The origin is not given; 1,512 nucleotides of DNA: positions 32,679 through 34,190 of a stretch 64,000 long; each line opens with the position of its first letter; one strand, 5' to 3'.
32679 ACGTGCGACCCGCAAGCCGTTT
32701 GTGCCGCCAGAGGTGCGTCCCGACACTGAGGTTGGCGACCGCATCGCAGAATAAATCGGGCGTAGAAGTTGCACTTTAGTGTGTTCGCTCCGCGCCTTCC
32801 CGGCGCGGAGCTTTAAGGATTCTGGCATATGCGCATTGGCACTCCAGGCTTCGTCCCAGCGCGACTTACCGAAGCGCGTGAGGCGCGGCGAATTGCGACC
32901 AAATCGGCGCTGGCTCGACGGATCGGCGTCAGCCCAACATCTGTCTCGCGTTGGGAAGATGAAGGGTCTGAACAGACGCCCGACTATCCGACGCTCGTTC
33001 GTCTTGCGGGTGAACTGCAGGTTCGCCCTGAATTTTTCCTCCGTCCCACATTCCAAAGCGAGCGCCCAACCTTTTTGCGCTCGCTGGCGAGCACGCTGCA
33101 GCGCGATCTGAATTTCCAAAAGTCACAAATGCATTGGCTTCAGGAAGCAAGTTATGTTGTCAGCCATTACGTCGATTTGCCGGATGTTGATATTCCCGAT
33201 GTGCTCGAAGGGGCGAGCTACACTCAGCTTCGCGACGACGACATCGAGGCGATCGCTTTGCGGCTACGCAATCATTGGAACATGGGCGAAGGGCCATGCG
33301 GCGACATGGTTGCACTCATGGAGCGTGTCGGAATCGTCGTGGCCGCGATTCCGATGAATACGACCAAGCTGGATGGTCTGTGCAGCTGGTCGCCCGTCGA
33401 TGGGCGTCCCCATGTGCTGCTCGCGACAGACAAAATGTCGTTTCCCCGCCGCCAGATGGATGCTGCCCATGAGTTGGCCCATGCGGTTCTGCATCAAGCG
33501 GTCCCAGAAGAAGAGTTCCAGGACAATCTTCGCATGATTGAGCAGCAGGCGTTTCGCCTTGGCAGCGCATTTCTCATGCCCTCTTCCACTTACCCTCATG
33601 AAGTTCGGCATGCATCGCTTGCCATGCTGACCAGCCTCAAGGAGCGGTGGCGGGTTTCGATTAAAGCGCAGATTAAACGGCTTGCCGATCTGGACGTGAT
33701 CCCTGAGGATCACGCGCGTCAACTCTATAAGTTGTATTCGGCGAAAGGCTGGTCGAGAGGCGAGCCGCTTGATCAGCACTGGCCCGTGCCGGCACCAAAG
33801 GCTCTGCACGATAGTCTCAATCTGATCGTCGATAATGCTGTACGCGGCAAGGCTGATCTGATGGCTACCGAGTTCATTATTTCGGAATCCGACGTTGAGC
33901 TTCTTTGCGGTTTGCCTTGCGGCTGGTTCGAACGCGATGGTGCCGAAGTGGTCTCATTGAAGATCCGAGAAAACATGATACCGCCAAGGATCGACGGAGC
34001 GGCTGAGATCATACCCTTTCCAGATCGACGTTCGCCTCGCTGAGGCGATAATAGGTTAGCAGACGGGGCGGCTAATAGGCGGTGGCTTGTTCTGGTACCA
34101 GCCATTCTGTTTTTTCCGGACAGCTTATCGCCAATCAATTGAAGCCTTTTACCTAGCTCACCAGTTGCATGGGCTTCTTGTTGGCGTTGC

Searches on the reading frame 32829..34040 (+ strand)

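Call 3: search_protein_families(library=pfam, proteins=[window:32829-34040:+], max_evalue=1)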
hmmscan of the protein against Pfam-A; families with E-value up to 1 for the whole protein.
window:32829-34040:+ (404 aa): 11 families
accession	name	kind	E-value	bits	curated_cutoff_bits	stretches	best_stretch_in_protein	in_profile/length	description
PF06114.19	Peptidase_M78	-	5.6e-16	58.9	22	1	165-285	2-122/123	IrrE N-terminal-like domain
PF01381.28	HTH_3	-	1e-06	29.1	23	1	16-70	4-55/55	Helix-turn-helix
PF13560.12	HTH_31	-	1.3e-05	25.8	27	1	11-60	4-51/64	Helix-turn-helix domain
PF13443.12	HTH_26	-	6.8e-05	23.5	22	1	12-68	1-55/63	Cro/C1-type HTH DNA-binding domain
PF12844.13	HTH_19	-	0.00034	20.9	30.2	1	12-66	3-54/64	Helix-turn-helix domain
PF14549.12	P22_Cro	-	0.033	14.4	30.2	1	24-44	11-31/60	DNA-binding transcriptional regulator Cro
PF13542.12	HTH_Tnp_ISL3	-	0.092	12.7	27.4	1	24-43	28-47/51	Helix-turn-helix domain of transposase family ISL3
PF01325.25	Fe_dep_repress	-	0.11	13.1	26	1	17-40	17-40/60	Iron dependent repressor, N-terminal DNA binding domain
PF15943.11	YdaS_toxin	-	0.11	12.7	30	1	25-43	11-29/65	Bacterial toxin YdaS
PF13384.12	HTH_23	-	0.22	11.8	24.6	1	23-42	18-37/50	Homeodomain-like domain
PF13936.12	HTH_38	-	0.61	10.3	27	0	27-41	25-39/44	Helix-turn-helix domain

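Call 4: search_protein_families(library=padloc, proteins=[window:32829-34040:+], max_evalue=1)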
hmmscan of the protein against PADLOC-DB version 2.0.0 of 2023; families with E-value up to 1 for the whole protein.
window:32829-34040:+ (404 aa): 18 families
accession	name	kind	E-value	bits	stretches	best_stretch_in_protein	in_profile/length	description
PDLC03956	RmrA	-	1.4e-205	680.9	1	1-400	1-398/399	-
PDLC03951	RmrA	-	1.1e-109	365.1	1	1-400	1-399/400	-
PDLC03948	RmrA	-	8.5e-103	342.3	1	1-398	1-396/397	-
PDLC03947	RmrA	-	2.9e-83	277.8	1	7-381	10-381/383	-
PDLC03952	RmrA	-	2.7e-82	274.7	1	7-378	21-393/395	-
PDLC03944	RmrA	-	5.5e-69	231.1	1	8-372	6-371/384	-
PDLC03954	RmrA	-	3.4e-67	225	1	8-343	10-345/380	-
PDLC03949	RmrA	-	1.8e-51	173.1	1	8-314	2-291/363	-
PDLC03955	RmrA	-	4.3e-47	159.1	1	7-338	19-337/371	-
PDLC03946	RmrA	-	2.4e-40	136.4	1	8-313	2-292/357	-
PDLC03945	RmrA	-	7e-38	128.8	1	10-359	4-363/394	-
PDLC03943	RmrA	-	1.1e-30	104.9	1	27-351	20-334/370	-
PDLC03950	RmrA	-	7.9e-29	98.8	1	12-313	6-303/369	-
PDLC03953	RmrA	-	7.4e-25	85.9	1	12-315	9-310/373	-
PDLC04141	capP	-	4.4e-11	40.7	1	175-289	37-154/242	capP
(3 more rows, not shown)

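Call 5: search_protein_families(library=ncbifam, proteins=[window:32829-34040:+], max_evalue=1)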
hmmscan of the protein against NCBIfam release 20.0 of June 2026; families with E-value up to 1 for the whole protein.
window:32829-34040:+ (404 aa): 6 families
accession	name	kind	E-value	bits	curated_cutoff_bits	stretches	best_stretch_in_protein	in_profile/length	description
NF052239.1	antitox_spr1629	equivalog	9.1e-38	130.3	335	1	8-365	2-369/377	spr1629 family repressor/antitoxin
NF053720.1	NsdA_fam_reg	subfamily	0.00021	21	75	1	16-106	18-114/432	NsdA family TPR-like regulatory protein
NF041951.1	phage_RstR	subfamily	0.00077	19.7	80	1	11-66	5-57/108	RstR family transcriptional repressor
NF007257.0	PRK09706.1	subfamily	0.002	17.9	101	1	12-71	9-65/135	transcriptional repressor DicA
NF046037.1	carphisopro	domain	0.027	14.7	38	1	26-62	12-48/54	carph-isopro domain-containing protein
TIGR03830.1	CxxCG_CxxCG_HTH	subfamily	0.18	11.6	61.8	1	24-59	80-115/127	type II TA system antitoxin MqsA family protein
